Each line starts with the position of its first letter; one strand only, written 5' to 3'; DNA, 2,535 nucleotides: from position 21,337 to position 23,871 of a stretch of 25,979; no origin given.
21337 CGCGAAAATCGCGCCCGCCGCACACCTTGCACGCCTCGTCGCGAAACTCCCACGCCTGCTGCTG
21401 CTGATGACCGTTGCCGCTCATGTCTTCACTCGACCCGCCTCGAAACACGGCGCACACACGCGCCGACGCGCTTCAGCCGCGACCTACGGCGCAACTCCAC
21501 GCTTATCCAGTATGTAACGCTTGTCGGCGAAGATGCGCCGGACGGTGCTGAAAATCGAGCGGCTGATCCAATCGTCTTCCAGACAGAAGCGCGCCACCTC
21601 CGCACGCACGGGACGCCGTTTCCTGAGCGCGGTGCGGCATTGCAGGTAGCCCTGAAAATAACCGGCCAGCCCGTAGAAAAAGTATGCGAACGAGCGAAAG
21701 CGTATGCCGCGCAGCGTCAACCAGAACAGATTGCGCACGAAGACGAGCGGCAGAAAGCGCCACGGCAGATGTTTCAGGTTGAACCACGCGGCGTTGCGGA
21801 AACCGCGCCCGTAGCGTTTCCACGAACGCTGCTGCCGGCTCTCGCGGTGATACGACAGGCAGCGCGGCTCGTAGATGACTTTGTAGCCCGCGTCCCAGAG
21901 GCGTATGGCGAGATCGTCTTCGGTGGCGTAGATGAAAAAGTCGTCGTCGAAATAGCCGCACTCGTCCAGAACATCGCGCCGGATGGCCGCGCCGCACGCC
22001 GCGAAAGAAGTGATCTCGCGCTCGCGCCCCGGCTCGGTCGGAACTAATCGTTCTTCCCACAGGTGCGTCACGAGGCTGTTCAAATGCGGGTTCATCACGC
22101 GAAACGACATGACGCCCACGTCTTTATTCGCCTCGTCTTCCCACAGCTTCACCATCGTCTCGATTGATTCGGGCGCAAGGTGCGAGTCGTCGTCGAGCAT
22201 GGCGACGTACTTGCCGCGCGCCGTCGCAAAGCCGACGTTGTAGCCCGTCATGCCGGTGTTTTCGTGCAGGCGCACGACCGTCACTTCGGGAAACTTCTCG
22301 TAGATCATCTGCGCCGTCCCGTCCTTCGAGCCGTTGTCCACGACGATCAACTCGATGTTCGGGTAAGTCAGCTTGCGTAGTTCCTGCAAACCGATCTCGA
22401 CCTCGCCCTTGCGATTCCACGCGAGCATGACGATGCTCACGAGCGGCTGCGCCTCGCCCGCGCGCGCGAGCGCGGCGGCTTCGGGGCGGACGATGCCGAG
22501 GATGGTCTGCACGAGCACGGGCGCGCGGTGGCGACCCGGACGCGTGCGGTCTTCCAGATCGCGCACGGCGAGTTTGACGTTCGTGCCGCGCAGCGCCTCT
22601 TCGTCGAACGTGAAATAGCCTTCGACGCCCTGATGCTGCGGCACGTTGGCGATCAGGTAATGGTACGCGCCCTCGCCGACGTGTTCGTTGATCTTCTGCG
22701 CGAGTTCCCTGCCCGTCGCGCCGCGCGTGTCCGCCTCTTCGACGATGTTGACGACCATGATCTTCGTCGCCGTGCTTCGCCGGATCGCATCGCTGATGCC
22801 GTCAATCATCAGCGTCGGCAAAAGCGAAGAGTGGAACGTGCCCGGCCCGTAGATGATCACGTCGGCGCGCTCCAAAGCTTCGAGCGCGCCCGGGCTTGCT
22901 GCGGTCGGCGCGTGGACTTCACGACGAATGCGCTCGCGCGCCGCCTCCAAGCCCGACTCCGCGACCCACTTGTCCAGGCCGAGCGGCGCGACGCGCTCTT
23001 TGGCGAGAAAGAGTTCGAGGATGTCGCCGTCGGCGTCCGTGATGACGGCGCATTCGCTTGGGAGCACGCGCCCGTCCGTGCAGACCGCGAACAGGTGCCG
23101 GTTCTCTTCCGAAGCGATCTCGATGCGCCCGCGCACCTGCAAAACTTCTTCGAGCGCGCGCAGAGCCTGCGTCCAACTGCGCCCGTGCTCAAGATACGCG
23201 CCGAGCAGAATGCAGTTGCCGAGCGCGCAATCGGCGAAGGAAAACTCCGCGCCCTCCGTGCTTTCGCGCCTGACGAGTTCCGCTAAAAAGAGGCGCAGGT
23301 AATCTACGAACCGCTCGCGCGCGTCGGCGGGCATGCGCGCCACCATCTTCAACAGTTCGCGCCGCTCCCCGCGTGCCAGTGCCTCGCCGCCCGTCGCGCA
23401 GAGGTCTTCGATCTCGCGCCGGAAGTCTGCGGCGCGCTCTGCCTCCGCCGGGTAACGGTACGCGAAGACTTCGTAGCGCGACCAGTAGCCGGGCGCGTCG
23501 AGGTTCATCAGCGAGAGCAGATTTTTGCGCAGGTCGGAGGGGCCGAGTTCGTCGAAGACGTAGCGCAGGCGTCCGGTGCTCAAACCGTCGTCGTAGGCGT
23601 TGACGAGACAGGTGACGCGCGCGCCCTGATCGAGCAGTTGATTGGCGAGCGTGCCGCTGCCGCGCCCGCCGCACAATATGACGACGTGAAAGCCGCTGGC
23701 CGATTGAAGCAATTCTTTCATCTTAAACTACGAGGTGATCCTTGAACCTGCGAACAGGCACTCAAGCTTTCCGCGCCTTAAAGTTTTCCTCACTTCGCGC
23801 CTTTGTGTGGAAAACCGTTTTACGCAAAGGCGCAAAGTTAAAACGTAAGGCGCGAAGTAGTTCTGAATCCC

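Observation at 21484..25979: HIT-like + HAD-IIB + CofD/YvcK-GT2: candidate uncharacterised activation and phospho-transfer module heading a glycan locus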

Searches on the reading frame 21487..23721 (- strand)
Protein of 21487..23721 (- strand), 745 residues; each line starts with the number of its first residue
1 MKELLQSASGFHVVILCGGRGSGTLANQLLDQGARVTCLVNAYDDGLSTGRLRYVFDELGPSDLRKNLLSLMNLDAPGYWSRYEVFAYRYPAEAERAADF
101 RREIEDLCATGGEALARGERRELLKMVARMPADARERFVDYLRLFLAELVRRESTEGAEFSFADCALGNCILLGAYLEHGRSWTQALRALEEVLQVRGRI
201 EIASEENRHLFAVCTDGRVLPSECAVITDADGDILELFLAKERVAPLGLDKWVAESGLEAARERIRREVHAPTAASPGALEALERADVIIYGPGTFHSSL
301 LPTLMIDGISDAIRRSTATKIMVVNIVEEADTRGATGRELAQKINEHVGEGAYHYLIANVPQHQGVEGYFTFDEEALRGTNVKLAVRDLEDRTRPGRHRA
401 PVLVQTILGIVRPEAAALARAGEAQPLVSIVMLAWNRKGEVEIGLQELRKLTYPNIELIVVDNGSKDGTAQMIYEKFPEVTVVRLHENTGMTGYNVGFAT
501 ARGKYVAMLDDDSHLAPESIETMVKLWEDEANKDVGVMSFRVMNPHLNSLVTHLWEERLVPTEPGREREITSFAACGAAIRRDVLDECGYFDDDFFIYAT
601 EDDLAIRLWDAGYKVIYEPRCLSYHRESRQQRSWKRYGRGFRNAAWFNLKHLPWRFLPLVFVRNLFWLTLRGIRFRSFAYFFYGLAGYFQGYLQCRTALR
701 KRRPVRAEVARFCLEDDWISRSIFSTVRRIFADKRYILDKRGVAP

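Call 5: search_protein_families(library=pfam, proteins=[window:21487-23721:-], max_evalue=0.01)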
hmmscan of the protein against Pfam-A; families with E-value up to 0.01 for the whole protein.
window:21487-23721:- (745 aa): 6 families
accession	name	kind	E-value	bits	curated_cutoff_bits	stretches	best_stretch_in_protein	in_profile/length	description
PF01933.23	CofD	-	1.8e-43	149.2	30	1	13-361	1-252/290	2-phospho-L-lactate transferase CofD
PF00535.33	Glycos_transf_2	-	1.7e-24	87.1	23.3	1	429-587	1-166/168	Glycosyl transferase family 2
PF13641.12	Glyco_tranf_2_3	-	3.9e-13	50.4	27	1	428-627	3-213/230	Glycosyltransferase like family 2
PF13632.12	Glyco_trans_2_3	-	6.8e-10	39.5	27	1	505-684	1-191/198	Glycosyl transferase family group 2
PF10111.15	Glyco_tranf_2_2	-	6.6e-07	29.5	27.3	1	448-527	20-106/276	Glycosyltransferase like family 2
PF13506.12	Glyco_transf_21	-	0.0013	18.7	21.7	1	497-639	25-171/174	Glycosyl transferase family 21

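Call 6: search_protein_families(library=ncbifam, proteins=[window:21487-23721:-], max_evalue=0.01)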
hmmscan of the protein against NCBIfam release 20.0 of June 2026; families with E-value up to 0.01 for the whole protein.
window:21487-23721:- (745 aa): 25 families
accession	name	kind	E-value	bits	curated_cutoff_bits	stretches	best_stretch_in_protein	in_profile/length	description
TIGR01826.1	CofD_related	subfamily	9.6e-37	127.1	196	3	259-408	144-306/310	uridine diphosphate-N-acetylglucosamine-binding protein YvcK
TIGR04357.1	CofD_rel_GAK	hypoth_equivalog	2.9e-29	102.6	340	1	12-352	3-305/368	GAK system CofD-like protein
TIGR03965.1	mycofact_glyco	equivalog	6.6e-20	71.4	280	1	420-635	68-290/467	mycofactocin biosynthesis glycosyltransferase MftF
TIGR03937.1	PgaC_IcaA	equivalog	2.2e-19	69.7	422.3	1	422-531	41-154/407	poly-beta-1,6-N-acetyl-D-glucosamine synthase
NF041875.1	EPS_EpsD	equivalog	8e-19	68.2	370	1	428-637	1-219/325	exopolysaccharide biosynthesis glycosyltransferase EpsD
NF007482.0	PRK10073.1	equivalog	3.2e-13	49.4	423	1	425-530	5-113/334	glycosyltransferase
NF047683.1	TeichurnBiosyTuaG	equivalog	8.2e-13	48.6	400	1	424-528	4-112/252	teichuronic acid biosynthesis protein TuaG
NF038299.1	EPS_HpsN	equivalog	2.7e-10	39.7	425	1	426-625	1-220/317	hormogonium polysaccharide biosynthesis glycosyltransferase HpsN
TIGR04283.1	glyco_like_mftF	equivalog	7.6e-10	38.7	182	1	428-550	1-119/221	TIGR04283 family arsenosugar biosynthesis glycosyltransferase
TIGR01556.1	rhamnosyltran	subfamily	1.5e-09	37.5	200.55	1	448-626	14-201/281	rhamnosyltransferase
NF041394.1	GtaseAglG_Halo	equivalog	1.6e-08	34.2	440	1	443-626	20-216/304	glucosyl-dolichyl phosphate glucuronosyltransferase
NF050050.1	ProtGlycPglI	equivalog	3.8e-08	33.1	500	1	426-526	2-107/306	GalNAc(5)-diNAcBac-PP-undecaprenol beta-1,3-glucosyltransferase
TIGR03111.1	glyc2_xrt_Gpos1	hypoth_equivalog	1.2e-07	30.9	363.95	1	423-543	46-170/439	TIGR03111 family XrtG-associated glycosyltransferase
TIGR01819.1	F420_cofD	equivalog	1e-06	28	257.45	1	252-346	156-247/301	2-phospho-L-lactate transferase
NF007453.0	PRK10018.1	equivalog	2.3e-06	27.5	382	1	424-523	4-107/280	colanic acid biosynthesis glycosyltransferase WcaA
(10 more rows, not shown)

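Call 10: find_homologous_proteins(query=window:21487-23721:-, region=1-745)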
Query window:21487-23721:-, residues 1-745 (745 aa): 99 proteins with E <= 0.001 among 8000 candidates.
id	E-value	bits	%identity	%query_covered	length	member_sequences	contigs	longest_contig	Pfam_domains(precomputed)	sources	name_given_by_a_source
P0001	0.0e+0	1549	91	100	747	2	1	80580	PF13632.13,PF10111.15,PF13641.13,PF00535.33,PF01933.24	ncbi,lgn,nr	ncbi:MAG TPA: 2-phospho-L-lactate transferase CofD family protein [Pyrinomonadaceae bacterium]|nr:2-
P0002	0.0e+0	1545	91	100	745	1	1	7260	PF13632.13,PF10111.15,PF13641.13,PF00535.33,PF01933.24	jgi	-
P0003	0.0e+0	1541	90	100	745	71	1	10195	PF13632.13,PF10111.15,PF13641.13,PF00535.33,PF01933.24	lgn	-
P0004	0.0e+0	1476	86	100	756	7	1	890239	PF13632.13,PF10111.15,PF13641.13,PF00535.33,PF01933.24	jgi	jgi:GT2 family glycosyltransferase/2-phospho-L-lactate transferase/gluconeogenesis factor (CofD/UPF0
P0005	0.0e+0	1475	85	100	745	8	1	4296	PF13632.13,PF10111.15,PF13641.13,PF00535.33,PF01933.24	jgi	jgi:GT2 family glycosyltransferase/2-phospho-L-lactate transferase/gluconeogenesis factor (CofD/UPF0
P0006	0.0e+0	1453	84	100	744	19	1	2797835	PF13632.13,PF10111.15,PF13641.13,PF00535.33,PF01933.24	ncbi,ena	-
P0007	0.0e+0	1396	81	100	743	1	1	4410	PF13632.13,PF10111.15,PF13641.13,PF00535.33,PF01933.24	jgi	jgi:GT2 family glycosyltransferase/2-phospho-L-lactate transferase/gluconeogenesis factor (CofD/UPF0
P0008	0.0e+0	1350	86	91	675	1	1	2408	PF13632.13,PF10111.15,PF13641.13,PF00535.33,PF01933.24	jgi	-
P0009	0.0e+0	1340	78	100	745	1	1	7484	PF13632.13,PF10111.15,PF13641.13,PF00535.33,PF01933.24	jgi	jgi:GT2 family glycosyltransferase/2-phospho-L-lactate transferase/gluconeogenesis factor (CofD/UPF0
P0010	0.0e+0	1322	78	100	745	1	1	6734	PF13632.13,PF10111.15,PF13641.13,PF00535.33,PF01933.24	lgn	-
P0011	0.0e+0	1146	66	100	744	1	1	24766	PF13632.13,PF10111.15,PF13641.13,PF00535.33,PF01933.24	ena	-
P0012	0.0e+0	1122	66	100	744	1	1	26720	PF13632.13,PF10111.15,PF13641.13,PF00535.33,PF01933.24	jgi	jgi:hypothetical protein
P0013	0.0e+0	1102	65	99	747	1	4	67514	PF13632.13,PF13641.13,PF00535.33,PF01933.24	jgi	jgi:GT2 family glycosyltransferase/2-phospho-L-lactate transferase/gluconeogenesis factor (CofD/UPF0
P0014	0.0e+0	1097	64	100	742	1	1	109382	PF13632.13,PF10111.15,PF13641.13,PF00535.33,PF01933.24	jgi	jgi:hypothetical protein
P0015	0.0e+0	1089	64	98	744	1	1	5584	PF13632.13,PF10111.15,PF13641.13,PF00535.33,PF01933.24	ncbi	-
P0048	3.5e-41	159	29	69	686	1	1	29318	PF10111.15,PF00535.33,PF01933.24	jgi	jgi:2-phospho-L-lactate transferase/gluconeogenesis factor (CofD/UPF0052 family)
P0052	3.2e-39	153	30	68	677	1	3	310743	PF00535.33,PF01933.24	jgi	-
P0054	2.3e-37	147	28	67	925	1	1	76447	PF00483.30,PF01128.26,PF00535.33,PF12804.14,PF01933.24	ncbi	-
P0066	2.2e-34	137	28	66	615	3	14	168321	PF01933.24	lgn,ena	-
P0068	5.3e-32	129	35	39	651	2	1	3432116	PF01933.24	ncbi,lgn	ncbi:LPPG:FO 2-phospho-L-lactate transferase CofD/UPF0052 [Rhabdaerophilaceae bacterium]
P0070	6.2e-31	125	30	46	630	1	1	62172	PF01933.24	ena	-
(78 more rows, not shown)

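Call 11: find_encoding_contigs(protein=P0006, flank=10000, max_places=2)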
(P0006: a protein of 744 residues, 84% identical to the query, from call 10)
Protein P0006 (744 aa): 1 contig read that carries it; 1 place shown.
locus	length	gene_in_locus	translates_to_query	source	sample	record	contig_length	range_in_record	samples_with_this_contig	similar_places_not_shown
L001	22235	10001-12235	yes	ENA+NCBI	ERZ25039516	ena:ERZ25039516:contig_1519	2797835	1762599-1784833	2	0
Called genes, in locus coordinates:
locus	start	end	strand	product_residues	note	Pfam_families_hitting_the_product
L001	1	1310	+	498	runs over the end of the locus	-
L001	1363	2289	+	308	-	PF13489:Methyltransf_23, PF13847:Methyltransf_31, PF08241:Methyltransf_11, PF08242:Methyltransf_12, PF13649:Methyltransf_25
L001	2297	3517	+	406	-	PF13477:Glyco_trans_4_2, PF13439:Glyco_transf_4, PF13579:Glyco_trans_4_4, PF20706:GT4-conflict, PF00534:Glycos_transf_1, PF13692:Glyco_trans_1_4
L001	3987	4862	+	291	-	PF01073:3Beta_HSD (weak), PF01370:Epimerase, PF02719:Polysacc_synt_2, PF04321:RmlD_sub_bind, PF16363:GDP_Man_Dehyd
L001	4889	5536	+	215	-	PF00483:NTP_transferase, PF12804:NTP_transf_3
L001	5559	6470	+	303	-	PF00535:Glycos_transf_2, PF10111:Glyco_tranf_2_2, PF13641:Glyco_tranf_2_3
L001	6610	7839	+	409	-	PF13439:Glyco_transf_4, PF13579:Glyco_trans_4_4, PF00534:Glycos_transf_1, PF13692:Glyco_trans_1_4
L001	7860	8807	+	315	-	-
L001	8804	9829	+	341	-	-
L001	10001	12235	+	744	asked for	PF01933:CofD, PF00535:Glycos_transf_2, PF10111:Glyco_tranf_2_2 (faint), PF13641:Glyco_tranf_2_3, PF13632:Glyco_trans_2_3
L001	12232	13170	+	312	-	PF01209:Ubie_methyltran (weak), PF13489:Methyltransf_23, PF13847:Methyltransf_31, PF08241:Methyltransf_11, PF08242:Methyltransf_12, PF13649:Methyltransf_25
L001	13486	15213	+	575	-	PF02543:Carbam_trans_N, PF16861:Carbam_trans_C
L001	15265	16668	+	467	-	PF13231:PMT_2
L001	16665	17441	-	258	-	PF02698:DUF218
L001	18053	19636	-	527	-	-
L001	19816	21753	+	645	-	-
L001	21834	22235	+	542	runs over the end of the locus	-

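Call 12: find_encoding_contigs(protein=P0004, flank=10000, max_places=2)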
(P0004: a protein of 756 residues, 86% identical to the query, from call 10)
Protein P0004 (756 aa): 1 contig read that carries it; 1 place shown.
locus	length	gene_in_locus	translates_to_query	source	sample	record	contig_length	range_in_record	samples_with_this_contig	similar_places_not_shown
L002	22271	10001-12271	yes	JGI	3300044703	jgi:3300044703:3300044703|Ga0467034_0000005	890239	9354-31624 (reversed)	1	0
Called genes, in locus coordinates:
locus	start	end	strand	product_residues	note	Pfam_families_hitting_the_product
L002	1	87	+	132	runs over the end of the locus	PF19588:SxtJ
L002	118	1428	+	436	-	PF13229:Beta_helix (faint)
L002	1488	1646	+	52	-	PF19451:DUF5989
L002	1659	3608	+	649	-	PF02543:Carbam_trans_N, PF16861:Carbam_trans_C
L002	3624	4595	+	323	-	-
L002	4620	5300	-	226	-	PF05050:Methyltransf_21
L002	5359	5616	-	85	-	-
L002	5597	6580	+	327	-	PF00535:Glycos_transf_2, PF10111:Glyco_tranf_2_2 (faint), PF13641:Glyco_tranf_2_3 (faint)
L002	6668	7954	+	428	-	PF13439:Glyco_transf_4 (weak), PF13579:Glyco_trans_4_4 (weak), PF00534:Glycos_transf_1 (weak), PF13692:Glyco_trans_1_4 (weak)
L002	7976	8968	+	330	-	PF16269:DUF4922 (weak)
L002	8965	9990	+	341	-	-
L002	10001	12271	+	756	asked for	PF01933:CofD, PF00535:Glycos_transf_2, PF10111:Glyco_tranf_2_2 (faint), PF13641:Glyco_tranf_2_3, PF13632:Glyco_trans_2_3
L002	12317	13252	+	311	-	PF02353:CMAS (weak), PF01209:Ubie_methyltran (weak), PF13489:Methyltransf_23, PF07021:MetW, PF13847:Methyltransf_31, PF08241:Methyltransf_11, PF08242:Methyltransf_12, PF13649:Methyltransf_25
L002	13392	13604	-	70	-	-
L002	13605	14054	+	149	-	-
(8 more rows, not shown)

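Call 13: find_encoding_contigs(protein=P0014, flank=8000, max_places=1)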
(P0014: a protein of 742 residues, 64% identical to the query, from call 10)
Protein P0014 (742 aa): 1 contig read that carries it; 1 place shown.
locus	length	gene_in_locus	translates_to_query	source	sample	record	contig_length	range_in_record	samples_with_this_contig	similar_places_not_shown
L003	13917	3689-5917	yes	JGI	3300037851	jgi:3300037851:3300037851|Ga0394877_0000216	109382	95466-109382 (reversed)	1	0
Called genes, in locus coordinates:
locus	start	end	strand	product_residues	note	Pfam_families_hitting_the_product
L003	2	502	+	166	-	?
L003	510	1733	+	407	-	PF13439:Glyco_transf_4, PF13579:Glyco_trans_4_4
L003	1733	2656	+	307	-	PF16269:DUF4922 (faint)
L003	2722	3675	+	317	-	-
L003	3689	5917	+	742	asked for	PF01933:CofD, PF00535:Glycos_transf_2, PF10111:Glyco_tranf_2_2 (faint), PF13641:Glyco_tranf_2_3, PF13632:Glyco_trans_2_3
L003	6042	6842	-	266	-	PF13489:Methyltransf_23, PF07021:MetW, PF08241:Methyltransf_11, PF08242:Methyltransf_12, PF13649:Methyltransf_25, PF13847:Methyltransf_31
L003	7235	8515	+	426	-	PF13231:PMT_2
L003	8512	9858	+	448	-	PF13231:PMT_2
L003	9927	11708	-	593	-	PF04932:Wzy_C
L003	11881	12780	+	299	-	-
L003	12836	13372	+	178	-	-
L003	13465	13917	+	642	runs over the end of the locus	PF13522:GATase_6, PF13537:GATase_7, PF00733:Asn_synthase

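Call 14: find_encoding_contigs(protein=P0052, flank=8000, max_places=1)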
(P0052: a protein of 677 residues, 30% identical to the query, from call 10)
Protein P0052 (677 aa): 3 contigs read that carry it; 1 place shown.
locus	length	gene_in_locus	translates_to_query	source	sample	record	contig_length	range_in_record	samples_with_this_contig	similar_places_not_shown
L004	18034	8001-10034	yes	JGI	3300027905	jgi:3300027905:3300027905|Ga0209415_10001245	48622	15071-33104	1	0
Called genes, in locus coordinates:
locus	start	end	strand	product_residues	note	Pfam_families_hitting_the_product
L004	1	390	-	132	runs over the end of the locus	PF00380:Ribosomal_S9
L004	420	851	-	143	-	PF00572:Ribosomal_L13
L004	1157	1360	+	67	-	PF00313:CSD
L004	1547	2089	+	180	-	PF21982:RecX_HTH1 (faint), PF02631:RecX_HTH2 (weak)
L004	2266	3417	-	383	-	PF00535:Glycos_transf_2, PF13641:Glyco_tranf_2_3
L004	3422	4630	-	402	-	PF00005:ABC_tran, PF14524:Wzt_C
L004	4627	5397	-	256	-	PF01061:ABC2_membrane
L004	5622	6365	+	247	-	PF02353:CMAS (weak), PF13489:Methyltransf_23, PF13847:Methyltransf_31, PF08241:Methyltransf_11, PF08242:Methyltransf_12, PF13649:Methyltransf_25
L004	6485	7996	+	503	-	PF00702:Hydrolase, PF13419:HAD_2, PF13242:Hydrolase_like (weak), PF01128:IspD, PF12804:NTP_transf_3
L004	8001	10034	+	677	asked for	PF01933:CofD, PF00535:Glycos_transf_2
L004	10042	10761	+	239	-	PF00535:Glycos_transf_2, PF13641:Glyco_tranf_2_3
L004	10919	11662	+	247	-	PF05711:TylF, PF13578:Methyltransf_24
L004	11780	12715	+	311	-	PF07021:MetW (weak), PF13489:Methyltransf_23, PF13649:Methyltransf_25, PF13847:Methyltransf_31, PF08241:Methyltransf_11, PF08242:Methyltransf_12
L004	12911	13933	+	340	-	PF01467:CTP_transf_like, PF00702:Hydrolase, PF13419:HAD_2, PF13242:Hydrolase_like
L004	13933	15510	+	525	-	-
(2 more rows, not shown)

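Call 15: find_encoding_contigs(protein=P0054, flank=8000, max_places=1)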
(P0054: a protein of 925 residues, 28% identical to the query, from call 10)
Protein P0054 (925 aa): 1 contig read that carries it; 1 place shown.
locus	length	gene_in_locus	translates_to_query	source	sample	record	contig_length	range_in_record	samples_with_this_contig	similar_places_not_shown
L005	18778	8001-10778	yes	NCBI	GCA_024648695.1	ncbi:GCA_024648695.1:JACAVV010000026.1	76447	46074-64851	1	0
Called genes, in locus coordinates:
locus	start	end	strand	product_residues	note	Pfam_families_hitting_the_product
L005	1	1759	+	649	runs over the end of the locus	PF00857:Isochorismatase, PF17767:NAPRTase_N, PF04095:NAPRTase, PF17956:NAPRTase_C (weak)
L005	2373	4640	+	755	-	-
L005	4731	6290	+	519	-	PF04055:Radical_SAM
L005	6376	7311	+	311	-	PF13489:Methyltransf_23, PF13649:Methyltransf_25, PF13847:Methyltransf_31, PF08241:Methyltransf_11, PF08242:Methyltransf_12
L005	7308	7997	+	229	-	PF00702:Hydrolase, PF13419:HAD_2, PF13242:Hydrolase_like (weak)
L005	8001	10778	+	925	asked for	PF00483:NTP_transferase, PF01128:IspD (weak), PF12804:NTP_transf_3, PF01933:CofD, PF00535:Glycos_transf_2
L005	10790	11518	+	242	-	PF00535:Glycos_transf_2, PF10111:Glyco_tranf_2_2, PF13641:Glyco_tranf_2_3 (weak)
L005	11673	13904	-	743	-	-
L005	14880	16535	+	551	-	PF05050:Methyltransf_21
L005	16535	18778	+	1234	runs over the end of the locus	PF13439:Glyco_transf_4 (faint), PF00534:Glycos_transf_1, PF13692:Glyco_trans_1_4, PF20706:GT4-conflict (weak), PF13524:Glyco_trans_1_2 (faint), PF00534:Glycos_transf_1, PF13692:Glyco_trans_1_4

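Call 51: find_encoding_contigs(protein=P0048, flank=7000, max_places=1)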
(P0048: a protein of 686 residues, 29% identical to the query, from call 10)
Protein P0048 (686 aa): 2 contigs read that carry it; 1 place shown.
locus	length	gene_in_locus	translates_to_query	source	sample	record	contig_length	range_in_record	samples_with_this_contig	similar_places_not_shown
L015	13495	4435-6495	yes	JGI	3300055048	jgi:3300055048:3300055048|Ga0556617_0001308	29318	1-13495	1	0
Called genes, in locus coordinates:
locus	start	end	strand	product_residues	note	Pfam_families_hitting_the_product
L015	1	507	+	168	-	?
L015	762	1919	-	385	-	PF00535:Glycos_transf_2, PF13641:Glyco_tranf_2_3, PF13632:Glyco_trans_2_3 (weak)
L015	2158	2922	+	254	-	PF08003:Methyltransf_9, PF13489:Methyltransf_23, PF13649:Methyltransf_25, PF13847:Methyltransf_31, PF08241:Methyltransf_11, PF08242:Methyltransf_12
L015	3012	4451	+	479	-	PF00702:Hydrolase, PF13419:HAD_2, PF01128:IspD (weak), PF12804:NTP_transf_3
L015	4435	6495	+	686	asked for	PF01933:CofD, PF00535:Glycos_transf_2, PF10111:Glyco_tranf_2_2 (weak)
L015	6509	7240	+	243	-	PF00535:Glycos_transf_2, PF13641:Glyco_tranf_2_3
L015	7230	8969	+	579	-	PF13231:PMT_2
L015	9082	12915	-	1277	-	-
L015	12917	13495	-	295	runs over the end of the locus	-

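Call 52: find_encoding_contigs(protein=P0066, flank=7000, max_places=1)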
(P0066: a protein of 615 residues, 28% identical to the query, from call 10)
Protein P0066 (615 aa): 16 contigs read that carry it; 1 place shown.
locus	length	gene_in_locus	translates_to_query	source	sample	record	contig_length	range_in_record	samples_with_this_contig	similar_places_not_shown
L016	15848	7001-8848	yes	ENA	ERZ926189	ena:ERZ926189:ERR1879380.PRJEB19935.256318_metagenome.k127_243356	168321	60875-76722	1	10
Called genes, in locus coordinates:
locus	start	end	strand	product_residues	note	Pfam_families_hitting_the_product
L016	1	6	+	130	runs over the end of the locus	PF19662:DUF6165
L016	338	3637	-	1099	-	PF07715:Plug, PF00593:TonB_dep_Rec_b-barrel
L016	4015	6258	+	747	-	PF13432:TPR_16, PF13424:TPR_12, PF14559:TPR_19, PF13414:TPR_11, PF13432:TPR_16, PF13424:TPR_12, PF13432:TPR_16, PF00515:TPR_1, +20 more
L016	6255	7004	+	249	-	PF13641:Glyco_tranf_2_3 (weak), PF00535:Glycos_transf_2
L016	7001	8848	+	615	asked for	PF01933:CofD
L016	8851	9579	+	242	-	PF01128:IspD, PF12804:NTP_transf_3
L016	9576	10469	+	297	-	PF01073:3Beta_HSD, PF01370:Epimerase, PF02719:Polysacc_synt_2, PF04321:RmlD_sub_bind, PF05368:NmrA, PF13460:NAD_binding_10, PF16363:GDP_Man_Dehyd, PF07993:NAD_binding_4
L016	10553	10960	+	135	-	PF00034:Cytochrom_C, PF13442:Cytochrome_CBB3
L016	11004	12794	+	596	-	PF01011:PQQ, PF13360:PQQ_2, PF01011:PQQ, PF13360:PQQ_2, PF13570:Beta-prop_ACSF4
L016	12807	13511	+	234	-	PF03737:RraA-like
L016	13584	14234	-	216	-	PF00392:GntR, PF07729:FCD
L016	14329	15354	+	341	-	PF02615:Ldh_2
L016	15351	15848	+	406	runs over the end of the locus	PF00465:Fe-ADH, PF25137:ADH_Fe_C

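Call 53: find_encoding_contigs(protein=P0068, flank=7000, max_places=1)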
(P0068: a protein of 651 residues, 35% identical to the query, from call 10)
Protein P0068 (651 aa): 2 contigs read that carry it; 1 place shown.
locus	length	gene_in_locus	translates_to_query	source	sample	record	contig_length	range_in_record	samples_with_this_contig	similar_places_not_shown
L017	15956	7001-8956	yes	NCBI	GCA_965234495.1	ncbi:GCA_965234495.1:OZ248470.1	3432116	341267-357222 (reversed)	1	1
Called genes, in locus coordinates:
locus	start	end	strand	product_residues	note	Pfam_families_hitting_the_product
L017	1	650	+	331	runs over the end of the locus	PF04909:Amidohydro_2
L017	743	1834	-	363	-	PF00175:NAD_binding_1, PF00111:Fer2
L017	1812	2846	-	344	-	PF00355:Rieske, PF19298:KshA_C (faint), PF19112:VanA_C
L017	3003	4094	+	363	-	-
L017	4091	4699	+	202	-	PF13560:HTH_31, PF01381:HTH_3, PF12844:HTH_19 (faint), PF13443:HTH_26 (weak), PF07883:Cupin_2 (weak)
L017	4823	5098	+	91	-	-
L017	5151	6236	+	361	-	PF01073:3Beta_HSD, PF01370:Epimerase, PF02719:Polysacc_synt_2, PF04321:RmlD_sub_bind, PF05368:NmrA (weak), PF13460:NAD_binding_10, PF16363:GDP_Man_Dehyd, PF07993:NAD_binding_4 (weak)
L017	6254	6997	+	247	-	PF00535:Glycos_transf_2, PF13641:Glyco_tranf_2_3 (weak)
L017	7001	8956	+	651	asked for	PF01933:CofD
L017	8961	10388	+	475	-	PF00702:Hydrolase, PF13419:HAD_2, PF13242:Hydrolase_like (faint), PF12804:NTP_transf_3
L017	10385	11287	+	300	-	PF01073:3Beta_HSD, PF01370:Epimerase, PF02719:Polysacc_synt_2, PF04321:RmlD_sub_bind, PF05368:NmrA, PF13460:NAD_binding_10, PF16363:GDP_Man_Dehyd, PF07993:NAD_binding_4 (weak), +1 more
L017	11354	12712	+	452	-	-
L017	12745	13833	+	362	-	PF00106:adh_short (faint), PF01073:3Beta_HSD, PF01370:Epimerase, PF02719:Polysacc_synt_2, PF04321:RmlD_sub_bind, PF07993:NAD_binding_4, PF16363:GDP_Man_Dehyd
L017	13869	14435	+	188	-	PF00908:dTDP_sugar_isom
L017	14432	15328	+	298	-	PF01370:Epimerase, PF04321:RmlD_sub_bind, PF16363:GDP_Man_Dehyd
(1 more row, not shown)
